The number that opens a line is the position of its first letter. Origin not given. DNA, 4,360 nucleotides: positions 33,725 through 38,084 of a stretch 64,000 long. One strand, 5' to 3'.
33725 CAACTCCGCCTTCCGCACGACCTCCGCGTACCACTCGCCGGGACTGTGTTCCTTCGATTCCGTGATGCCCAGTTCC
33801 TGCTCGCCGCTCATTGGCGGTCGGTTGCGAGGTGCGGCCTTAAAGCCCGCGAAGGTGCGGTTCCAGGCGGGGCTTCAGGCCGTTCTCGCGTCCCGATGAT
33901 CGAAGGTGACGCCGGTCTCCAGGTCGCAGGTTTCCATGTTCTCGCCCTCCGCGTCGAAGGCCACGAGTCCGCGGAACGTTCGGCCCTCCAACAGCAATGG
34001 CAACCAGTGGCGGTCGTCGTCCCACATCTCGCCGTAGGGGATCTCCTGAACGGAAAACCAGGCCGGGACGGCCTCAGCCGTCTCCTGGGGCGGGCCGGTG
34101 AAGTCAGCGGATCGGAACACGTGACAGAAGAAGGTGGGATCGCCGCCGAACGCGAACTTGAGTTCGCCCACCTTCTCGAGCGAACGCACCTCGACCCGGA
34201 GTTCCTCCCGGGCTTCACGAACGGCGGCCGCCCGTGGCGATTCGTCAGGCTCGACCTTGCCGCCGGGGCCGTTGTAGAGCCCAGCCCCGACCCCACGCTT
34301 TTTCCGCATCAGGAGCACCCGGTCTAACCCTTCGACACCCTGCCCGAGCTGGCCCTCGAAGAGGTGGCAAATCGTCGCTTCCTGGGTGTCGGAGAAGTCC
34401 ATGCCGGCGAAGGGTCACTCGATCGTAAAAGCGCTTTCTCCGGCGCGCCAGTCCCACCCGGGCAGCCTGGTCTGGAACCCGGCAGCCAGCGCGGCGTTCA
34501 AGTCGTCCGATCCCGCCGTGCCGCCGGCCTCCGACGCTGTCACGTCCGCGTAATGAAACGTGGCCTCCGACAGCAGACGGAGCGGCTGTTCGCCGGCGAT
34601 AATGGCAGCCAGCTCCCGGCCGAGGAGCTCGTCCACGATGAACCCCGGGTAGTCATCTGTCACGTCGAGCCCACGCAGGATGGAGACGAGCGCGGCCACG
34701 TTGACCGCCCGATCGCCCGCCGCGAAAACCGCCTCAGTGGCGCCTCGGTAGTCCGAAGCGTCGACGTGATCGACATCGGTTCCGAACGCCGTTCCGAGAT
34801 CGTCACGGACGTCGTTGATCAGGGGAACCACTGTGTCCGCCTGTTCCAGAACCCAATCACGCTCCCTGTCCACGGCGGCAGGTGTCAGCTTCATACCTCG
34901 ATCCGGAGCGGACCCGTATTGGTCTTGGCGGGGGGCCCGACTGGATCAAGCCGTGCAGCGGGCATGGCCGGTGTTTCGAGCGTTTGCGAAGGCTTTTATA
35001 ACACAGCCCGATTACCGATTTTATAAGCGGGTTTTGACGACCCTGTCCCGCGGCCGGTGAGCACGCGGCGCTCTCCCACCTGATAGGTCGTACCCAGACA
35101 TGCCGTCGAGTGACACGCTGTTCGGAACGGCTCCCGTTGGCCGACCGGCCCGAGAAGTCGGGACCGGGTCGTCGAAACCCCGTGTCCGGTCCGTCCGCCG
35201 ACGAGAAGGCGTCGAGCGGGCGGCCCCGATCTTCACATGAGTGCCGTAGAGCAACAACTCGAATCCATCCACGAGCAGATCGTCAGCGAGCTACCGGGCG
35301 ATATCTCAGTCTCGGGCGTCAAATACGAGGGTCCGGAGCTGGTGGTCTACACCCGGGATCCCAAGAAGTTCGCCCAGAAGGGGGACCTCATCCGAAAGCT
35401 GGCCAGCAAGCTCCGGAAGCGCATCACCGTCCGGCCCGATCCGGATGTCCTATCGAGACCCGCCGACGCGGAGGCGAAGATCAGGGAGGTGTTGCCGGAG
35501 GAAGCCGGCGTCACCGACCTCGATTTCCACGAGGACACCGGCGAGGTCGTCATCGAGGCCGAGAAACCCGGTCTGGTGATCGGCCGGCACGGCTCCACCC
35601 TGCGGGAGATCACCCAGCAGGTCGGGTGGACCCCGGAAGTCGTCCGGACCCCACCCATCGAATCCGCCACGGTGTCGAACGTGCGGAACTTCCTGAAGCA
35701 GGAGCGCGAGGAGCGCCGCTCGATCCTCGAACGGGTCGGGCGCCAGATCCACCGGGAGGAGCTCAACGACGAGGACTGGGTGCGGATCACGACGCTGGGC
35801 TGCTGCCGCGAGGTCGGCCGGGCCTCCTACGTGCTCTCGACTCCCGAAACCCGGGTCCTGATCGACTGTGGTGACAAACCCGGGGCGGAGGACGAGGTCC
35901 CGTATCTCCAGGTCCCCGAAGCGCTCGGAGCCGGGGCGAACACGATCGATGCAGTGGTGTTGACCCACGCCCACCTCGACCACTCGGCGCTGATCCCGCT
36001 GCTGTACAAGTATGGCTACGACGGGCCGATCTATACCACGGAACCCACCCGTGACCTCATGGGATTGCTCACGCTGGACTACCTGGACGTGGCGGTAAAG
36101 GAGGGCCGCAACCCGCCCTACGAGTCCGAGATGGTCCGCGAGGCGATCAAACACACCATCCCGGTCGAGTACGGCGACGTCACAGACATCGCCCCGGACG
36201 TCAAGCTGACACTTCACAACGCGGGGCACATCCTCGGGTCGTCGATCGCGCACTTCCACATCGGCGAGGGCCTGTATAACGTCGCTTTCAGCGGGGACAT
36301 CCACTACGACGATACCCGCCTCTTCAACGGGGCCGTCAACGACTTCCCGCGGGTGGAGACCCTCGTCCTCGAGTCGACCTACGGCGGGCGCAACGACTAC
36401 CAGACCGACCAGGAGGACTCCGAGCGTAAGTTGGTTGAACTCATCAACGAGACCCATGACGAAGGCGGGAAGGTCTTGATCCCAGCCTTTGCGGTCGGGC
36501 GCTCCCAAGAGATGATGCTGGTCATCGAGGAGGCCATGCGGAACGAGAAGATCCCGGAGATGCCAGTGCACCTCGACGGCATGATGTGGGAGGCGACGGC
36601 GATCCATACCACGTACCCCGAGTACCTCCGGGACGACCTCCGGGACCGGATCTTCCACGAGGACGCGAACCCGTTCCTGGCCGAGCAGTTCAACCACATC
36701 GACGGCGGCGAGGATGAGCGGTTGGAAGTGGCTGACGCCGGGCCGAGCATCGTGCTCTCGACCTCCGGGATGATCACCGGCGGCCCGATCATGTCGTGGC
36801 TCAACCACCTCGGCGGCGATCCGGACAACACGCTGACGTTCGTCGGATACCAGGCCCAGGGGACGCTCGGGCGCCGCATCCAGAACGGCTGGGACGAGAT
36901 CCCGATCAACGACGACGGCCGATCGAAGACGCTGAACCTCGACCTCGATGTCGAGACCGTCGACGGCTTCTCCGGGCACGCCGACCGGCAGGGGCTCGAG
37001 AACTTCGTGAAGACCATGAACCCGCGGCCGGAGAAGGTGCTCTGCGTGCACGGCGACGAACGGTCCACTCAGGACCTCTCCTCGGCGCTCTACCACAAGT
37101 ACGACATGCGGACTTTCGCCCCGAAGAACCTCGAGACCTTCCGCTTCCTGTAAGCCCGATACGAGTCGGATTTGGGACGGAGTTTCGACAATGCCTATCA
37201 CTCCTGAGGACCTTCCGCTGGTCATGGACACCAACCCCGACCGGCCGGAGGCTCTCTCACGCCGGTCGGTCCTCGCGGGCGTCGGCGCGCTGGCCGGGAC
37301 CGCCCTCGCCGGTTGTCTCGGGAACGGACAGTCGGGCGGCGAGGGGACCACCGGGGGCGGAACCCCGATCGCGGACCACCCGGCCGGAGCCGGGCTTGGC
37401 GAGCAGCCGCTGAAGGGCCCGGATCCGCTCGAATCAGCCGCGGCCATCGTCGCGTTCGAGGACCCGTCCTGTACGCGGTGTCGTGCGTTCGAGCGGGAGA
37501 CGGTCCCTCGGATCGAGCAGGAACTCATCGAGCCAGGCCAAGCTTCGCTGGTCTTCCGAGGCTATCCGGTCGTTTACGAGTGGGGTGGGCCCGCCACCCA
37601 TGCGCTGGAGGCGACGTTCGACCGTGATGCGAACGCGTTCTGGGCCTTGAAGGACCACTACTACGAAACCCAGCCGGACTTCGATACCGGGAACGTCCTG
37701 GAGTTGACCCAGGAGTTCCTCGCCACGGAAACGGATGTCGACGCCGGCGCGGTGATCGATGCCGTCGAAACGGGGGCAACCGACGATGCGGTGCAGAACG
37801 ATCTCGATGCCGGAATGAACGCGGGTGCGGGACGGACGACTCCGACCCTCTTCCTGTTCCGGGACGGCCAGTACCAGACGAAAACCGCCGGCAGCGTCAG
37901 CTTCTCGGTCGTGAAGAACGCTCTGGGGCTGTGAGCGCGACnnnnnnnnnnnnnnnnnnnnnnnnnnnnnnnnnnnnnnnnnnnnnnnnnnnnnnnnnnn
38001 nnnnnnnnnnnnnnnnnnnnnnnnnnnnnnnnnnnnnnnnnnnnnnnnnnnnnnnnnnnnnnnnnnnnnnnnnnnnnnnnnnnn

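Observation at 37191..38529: Tat-lipoprotein thioredoxin (DsbA-like) paired with a CxxC membrane protein: candidate haloarchaeal disulfide-relay system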

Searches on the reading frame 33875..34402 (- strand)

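Call 82: search_protein_families(library=pfam, proteins=[window:33875-34402:-], max_evalue=0.001)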
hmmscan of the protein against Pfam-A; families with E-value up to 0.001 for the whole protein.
window:33875-34402:- (175 aa): 2 families
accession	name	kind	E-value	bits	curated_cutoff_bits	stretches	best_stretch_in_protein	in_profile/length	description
PF00293.34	NUDIX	-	3.6e-19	69.5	21.1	1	27-136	15-133/134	NUDIX domain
PF14815.12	NUDIX_4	-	1.2e-05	25.5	35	1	28-86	11-66/113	NUDIX domain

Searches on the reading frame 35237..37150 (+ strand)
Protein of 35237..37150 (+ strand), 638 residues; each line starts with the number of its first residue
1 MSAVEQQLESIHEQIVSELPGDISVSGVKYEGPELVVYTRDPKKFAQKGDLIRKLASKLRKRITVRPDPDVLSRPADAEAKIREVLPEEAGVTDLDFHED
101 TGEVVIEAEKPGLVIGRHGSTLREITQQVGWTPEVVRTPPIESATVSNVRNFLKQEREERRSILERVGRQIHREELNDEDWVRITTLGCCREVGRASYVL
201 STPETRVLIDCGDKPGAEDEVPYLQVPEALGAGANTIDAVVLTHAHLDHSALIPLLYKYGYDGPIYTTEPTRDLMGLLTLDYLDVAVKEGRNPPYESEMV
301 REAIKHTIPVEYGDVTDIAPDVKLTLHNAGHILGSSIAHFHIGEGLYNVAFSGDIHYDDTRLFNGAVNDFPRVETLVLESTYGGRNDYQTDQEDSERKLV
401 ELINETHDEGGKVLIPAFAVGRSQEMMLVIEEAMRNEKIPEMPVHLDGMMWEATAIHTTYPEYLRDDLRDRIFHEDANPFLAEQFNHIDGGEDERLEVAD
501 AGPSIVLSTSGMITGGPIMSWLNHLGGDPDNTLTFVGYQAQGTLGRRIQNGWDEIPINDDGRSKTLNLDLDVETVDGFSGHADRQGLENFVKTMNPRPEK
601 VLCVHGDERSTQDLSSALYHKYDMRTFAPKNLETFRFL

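Call 82: search_protein_families(library=pfam, proteins=[window:35237-37150:+], max_evalue=0.001)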
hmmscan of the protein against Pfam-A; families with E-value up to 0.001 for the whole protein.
window:35237-37150:+ (638 aa): 7 families
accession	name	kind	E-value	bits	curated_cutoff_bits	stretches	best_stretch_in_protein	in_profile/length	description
PF10996.14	Beta-Casp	-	6.7e-31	107.8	27.7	1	424-548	2-120/120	Beta-Casp domain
PF17214.9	KH_TffA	-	2.7e-30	104.6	22.6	1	5-72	1-68/68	Transcription termination factor FttA, KH domain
PF07521.17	RMMBL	-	2.1e-16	60.1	21.6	1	570-629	6-63/63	Zn-dependent metallo-hydrolase RNA specificity domain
PF00753.33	Lactamase_B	-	2.1e-14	54.4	22.7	1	195-395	6-180/196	Metallo-beta-lactamase superfamily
PF16661.11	Lactamase_B_6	-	3.8e-10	39.9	27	1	200-356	2-163/193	Metallo-beta-lactamase superfamily domain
PF12706.13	Lactamase_B_2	-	2.6e-08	34.1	27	1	205-361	1-149/200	Beta-lactamase superfamily domain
PF07650.23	KH_2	-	5.3e-08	33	22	1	83-142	7-67/78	KH domain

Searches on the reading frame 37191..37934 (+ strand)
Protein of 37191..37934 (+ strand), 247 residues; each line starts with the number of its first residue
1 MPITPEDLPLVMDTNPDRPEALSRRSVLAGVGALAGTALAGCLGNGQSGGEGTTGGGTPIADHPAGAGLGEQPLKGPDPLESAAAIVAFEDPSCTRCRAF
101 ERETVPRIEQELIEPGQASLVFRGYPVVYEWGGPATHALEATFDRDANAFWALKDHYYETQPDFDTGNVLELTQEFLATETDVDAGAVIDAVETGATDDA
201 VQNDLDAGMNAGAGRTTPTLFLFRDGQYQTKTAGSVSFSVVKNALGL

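Call 3: search_protein_families(library=pfam, proteins=[window:37191-37934:+], max_evalue=1)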
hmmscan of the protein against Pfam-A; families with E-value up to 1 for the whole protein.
window:37191-37934:+ (247 aa): 3 families
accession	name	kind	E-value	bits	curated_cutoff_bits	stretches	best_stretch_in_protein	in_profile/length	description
PF13462.12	Thioredoxin_4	-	4.3e-12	47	23.2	1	84-222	15-145/165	Thioredoxin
PF13098.12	Thioredoxin_2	-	0.00049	20.8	27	1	84-238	7-97/104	Thioredoxin-like domain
PF00085.26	Thioredoxin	-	0.21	12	23.5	0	215-237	71-93/103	Thioredoxin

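Call 4: search_protein_families(library=ncbifam, proteins=[window:37191-37934:+], max_evalue=1)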
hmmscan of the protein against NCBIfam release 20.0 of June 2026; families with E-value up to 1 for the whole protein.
window:37191-37934:+ (247 aa): 2 families
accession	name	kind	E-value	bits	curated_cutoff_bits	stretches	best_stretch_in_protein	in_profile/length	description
NF041057.1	Rcas_1661_fam_Se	equivalog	2.8e-10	40.2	190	1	85-212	92-217/247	Rcas_1661 family thioredoxin-like (seleno)lipoprotein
TIGR01409.1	TAT_signal_seq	domain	0.048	14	16.7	1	22-44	1-24/29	twin-arginine translocation signal domain-containing protein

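Call 7: search_solved_structures(query=window:37191-37931:+, max_evalue=0.01, show_alignments=1)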
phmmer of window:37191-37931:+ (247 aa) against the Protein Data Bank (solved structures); distinct sequences matched with E-value up to 0.01: 5.
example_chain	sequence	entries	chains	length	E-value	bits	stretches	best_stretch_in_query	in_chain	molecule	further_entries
3eu3_A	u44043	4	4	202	1.2e-08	37.8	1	69-221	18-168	BdbD | Disulfide bond formation protein D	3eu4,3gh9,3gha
5kbc_A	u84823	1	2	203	2.9e-05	26.7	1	85-147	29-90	DsbA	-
3f4t_A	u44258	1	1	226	9.8e-05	25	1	84-222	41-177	Putative uncharacterized protein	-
3f4r_A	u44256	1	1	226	0.00052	22.6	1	84-222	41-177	Putative uncharacterized protein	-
3f4s_A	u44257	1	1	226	0.0014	21.2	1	84-211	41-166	Putative uncharacterized protein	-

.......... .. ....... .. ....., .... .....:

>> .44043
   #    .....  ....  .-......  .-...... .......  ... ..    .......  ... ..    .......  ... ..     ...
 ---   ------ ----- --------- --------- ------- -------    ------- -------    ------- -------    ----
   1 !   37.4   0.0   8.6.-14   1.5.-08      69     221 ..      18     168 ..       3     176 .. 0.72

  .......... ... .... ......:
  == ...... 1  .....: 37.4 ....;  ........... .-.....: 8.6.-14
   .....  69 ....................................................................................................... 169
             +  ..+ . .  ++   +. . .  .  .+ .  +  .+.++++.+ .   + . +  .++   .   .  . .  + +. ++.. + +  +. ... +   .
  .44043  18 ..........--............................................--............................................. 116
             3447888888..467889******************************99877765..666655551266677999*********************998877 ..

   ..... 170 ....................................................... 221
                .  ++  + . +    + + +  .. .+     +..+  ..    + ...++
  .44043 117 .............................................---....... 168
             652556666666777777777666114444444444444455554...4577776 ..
